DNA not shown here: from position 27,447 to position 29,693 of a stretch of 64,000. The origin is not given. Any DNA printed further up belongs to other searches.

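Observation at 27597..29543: Fusion of a DD-carboxypeptidase (PBP5/6-like) with a CapA-like metallophosphatase domain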

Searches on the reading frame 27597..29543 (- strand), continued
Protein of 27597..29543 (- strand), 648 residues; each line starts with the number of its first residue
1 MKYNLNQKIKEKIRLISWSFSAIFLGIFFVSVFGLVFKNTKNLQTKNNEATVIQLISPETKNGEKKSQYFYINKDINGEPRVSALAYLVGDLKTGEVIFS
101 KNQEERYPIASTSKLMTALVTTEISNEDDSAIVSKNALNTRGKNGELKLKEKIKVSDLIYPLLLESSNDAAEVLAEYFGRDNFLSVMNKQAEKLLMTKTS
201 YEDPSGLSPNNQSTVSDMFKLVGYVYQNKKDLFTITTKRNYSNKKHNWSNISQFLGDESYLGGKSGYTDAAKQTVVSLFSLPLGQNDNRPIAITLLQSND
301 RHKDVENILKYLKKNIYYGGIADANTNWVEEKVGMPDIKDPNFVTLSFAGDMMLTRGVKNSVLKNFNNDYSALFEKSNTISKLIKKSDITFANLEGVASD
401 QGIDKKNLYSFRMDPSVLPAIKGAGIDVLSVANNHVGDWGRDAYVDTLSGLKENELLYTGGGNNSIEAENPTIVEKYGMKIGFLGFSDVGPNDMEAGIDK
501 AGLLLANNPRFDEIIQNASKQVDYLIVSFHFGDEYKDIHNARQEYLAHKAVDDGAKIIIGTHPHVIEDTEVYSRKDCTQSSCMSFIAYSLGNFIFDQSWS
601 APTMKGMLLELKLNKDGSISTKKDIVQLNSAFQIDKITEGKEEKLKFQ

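Call 36: predict_structure(alignment_id=A1)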
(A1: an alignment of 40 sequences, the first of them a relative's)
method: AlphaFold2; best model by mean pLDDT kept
length: 648 residues; sequences in the alignment: 40
mean_pLDDT: 77.3   pTM: 0.59
mean pLDDT of the five models: 77.3, 75.3, 74.5, 73.6, 63.9
residues with pLDDT >= 90: 175; 70-90: 292; 50-70: 114; < 50: 67
segments of 3 or more residues with pLDDT < 50: 1-5, 34-65, 268-271, 322-326, 329-332, 399-411
pLDDT, mean of each block of 10 residues (from residue 1): 55 69 60 44 25 24 50 60 90 81 86 87 94 92 79 94 87 95 95 90 84 90 90 87 85 67 64 78 76 89 87 76 48 54 84 74 85 72 76 68 42 72 87 72 83 89 93 89 89 85 91 96 93 69 91 92 69 78 85 73 81 80 86 84 62
secondary structure, 60 per line:
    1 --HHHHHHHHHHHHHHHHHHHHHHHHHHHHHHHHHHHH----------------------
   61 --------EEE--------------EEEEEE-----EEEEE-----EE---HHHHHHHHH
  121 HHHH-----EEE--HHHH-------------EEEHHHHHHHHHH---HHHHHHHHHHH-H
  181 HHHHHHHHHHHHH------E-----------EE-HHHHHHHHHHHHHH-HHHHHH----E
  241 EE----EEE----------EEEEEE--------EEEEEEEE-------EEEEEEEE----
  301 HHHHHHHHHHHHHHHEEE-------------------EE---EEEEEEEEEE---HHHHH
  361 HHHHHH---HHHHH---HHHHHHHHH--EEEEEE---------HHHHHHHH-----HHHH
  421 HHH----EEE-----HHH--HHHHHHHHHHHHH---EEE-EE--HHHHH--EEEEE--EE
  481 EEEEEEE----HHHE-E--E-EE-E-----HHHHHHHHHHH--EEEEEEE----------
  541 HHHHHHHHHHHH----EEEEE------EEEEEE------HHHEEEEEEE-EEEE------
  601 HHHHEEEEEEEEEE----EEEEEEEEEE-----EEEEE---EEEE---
elements in order: H3-38 E69-71 E86-91 E97-101 H112-124 E130-132 H135-138 E152-154 H155-164 H168-178 H180-193 H215-228 H230-235 E240-242 E247-249 E260-265 E274-281 E289-296 H301-315 E316-318 E343-352 H356-366 H370-374 H378-386 E389-394 H404-411 H417-423 E428-430 H441-453 E457-459 H465-469 E472-476 E479-487 H511-521 E524-530 H541-552 E557-561 E568-573 E583-589 E591-594 H601-604 E605-614 E619-628 E634-638 E642-645

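Call 39: fold_search(model_id=the predicted structure, library=pdb)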
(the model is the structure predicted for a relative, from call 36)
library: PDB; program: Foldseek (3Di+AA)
matches with E <= 10: 1000; with E <= 0.001: 474
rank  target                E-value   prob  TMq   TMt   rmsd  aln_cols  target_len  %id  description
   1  3mfd_A                2.9e-18  1.00  0.34  0.66   2.0       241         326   32  The Structure of the Beta-lactamase superfamily domain of D-alanyl-D-alanine carboxypeptidase from Bacillus subtilis (released 2010-05-19)
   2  3mfd_B                1.1e-17  1.00  0.34  0.70   2.0       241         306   32  The Structure of the Beta-lactamase superfamily domain of D-alanyl-D-alanine carboxypeptidase from Bacillus subtilis (released 2010-05-19)
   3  8gqb                  2.5e-17  1.00  0.37  0.54   5.6       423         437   16  Crystal structure of lasso peptide epimerase MslH D11A mutant (released 2023-06-21)
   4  8gq9                  6.7e-17  1.00  0.37  0.54   5.7       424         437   16  Crystal structure of lasso peptide epimerase MslH (released 2023-06-21)
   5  8ith                  7.1e-17  1.00  0.38  0.55   4.7       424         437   16  Crystal structure of lasso peptide epimerase MslH H295N (released 2023-06-21)
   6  8itg_A                9.4e-17  1.00  0.36  0.53   7.0       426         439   16  Crystal structure of lasso peptide epimerase MslH in complexed with precursor peptide variant MslAW21G (released 2023-06-21)
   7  4ppr                  2.6e-16  1.00  0.33  0.69   3.5       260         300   27  Crystal structure of Mycobacterium tuberculosis D,D-peptidase Rv3330 in complex with meropenem (released 2014-11-05)
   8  4k91_A                2.9e-16  1.00  0.34  0.62   2.8       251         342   27  Crystal structure of Penicillin-Binding Protein 5 (PBP5) from Pseudomonas aeruginosa in apo state (released 2013-09-25)
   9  4k91_B                7.0e-16  1.00  0.34  0.63   2.5       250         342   26  Crystal structure of Penicillin-Binding Protein 5 (PBP5) from Pseudomonas aeruginosa in apo state (released 2013-09-25)
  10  3it9_C                1.7e-15  1.00  0.33  0.59   3.0       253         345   26  Crystal structure of Penicillin-Binding Protein 6 (PBP6) from E. coli in apo state (released 2009-10-20)
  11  4rye_A                1.8e-15  1.00  0.34  0.79   2.7       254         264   23  The crystal structure of D-ALANYL-D-ALANINE CARBOXYPEPTIDASE from Mycobacterium tuberculosis H37Rv (released 2015-01-28)
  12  3itb_A                1.8e-15  1.00  0.33  0.59   3.1       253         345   26  Crystal structure of Penicillin-Binding Protein 6 (PBP6) from E. coli in complex with a substrate fragment (released 2009-10-20)
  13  3it9_A                2.7e-15  1.00  0.33  0.59   2.9       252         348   27  Crystal structure of Penicillin-Binding Protein 6 (PBP6) from E. coli in apo state (released 2009-10-20)
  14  4p0m                  2.8e-15  1.00  0.34  0.80   2.3       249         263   24  Crystal structure of an evolved putative penicillin-binding protein homolog, Rv2911, from Mycobacterium tuberculosis (released 2014-03-12)
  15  3itb_D                3.2e-15  1.00  0.33  0.58   3.7       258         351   26  Crystal structure of Penicillin-Binding Protein 6 (PBP6) from E. coli in complex with a substrate fragment (released 2009-10-20)
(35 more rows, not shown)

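Call 40: search_protein_representatives(protein=window:27597-29543:-)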
Query: 648 residues. Proteins with E-value up to 0.001 (for the whole library): 44337; up to 1e-10: 20417; up to 1e-30: 1348. The best 150 are listed.
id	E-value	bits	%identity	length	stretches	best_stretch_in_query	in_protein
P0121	1.2e-223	760.8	59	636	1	8-648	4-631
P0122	1.2e-174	599.0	50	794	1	38-642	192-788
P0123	5.7e-164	563.7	50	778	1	71-642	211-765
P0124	1.6e-159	549.0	52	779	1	67-639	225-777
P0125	5.2e-158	544.0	51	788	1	89-646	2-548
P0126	1.6e-157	542.4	44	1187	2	62-636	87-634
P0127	3.4e-154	531.4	45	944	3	154-634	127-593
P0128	1.1e-151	523.1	52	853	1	76-634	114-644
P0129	2.6e-145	502.0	51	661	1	82-638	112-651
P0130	2.8e-142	492.0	48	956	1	13-616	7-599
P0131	8.6e-142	490.4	49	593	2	157-636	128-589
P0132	1.0e-141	490.1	47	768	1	66-633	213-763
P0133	4.7e-139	481.4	46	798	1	58-633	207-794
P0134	2.4e-137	475.7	47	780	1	72-633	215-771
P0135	4.0e-137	475.0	48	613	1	63-634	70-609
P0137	2.2e-134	466.0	48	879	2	342-619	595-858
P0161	2.9e-91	323.5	47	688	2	337-633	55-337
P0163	4.5e-88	313.0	58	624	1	333-633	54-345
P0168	5.4e-83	296.2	54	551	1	336-637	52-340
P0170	4.5e-79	283.3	52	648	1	342-636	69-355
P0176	5.4e-77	276.4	51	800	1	339-635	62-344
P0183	2.0e-74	267.9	51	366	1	342-633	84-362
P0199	3.4e-67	244.0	48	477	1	67-321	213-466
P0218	2.8e-63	231.1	47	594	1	332-612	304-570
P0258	2.7e-58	214.7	36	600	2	76-316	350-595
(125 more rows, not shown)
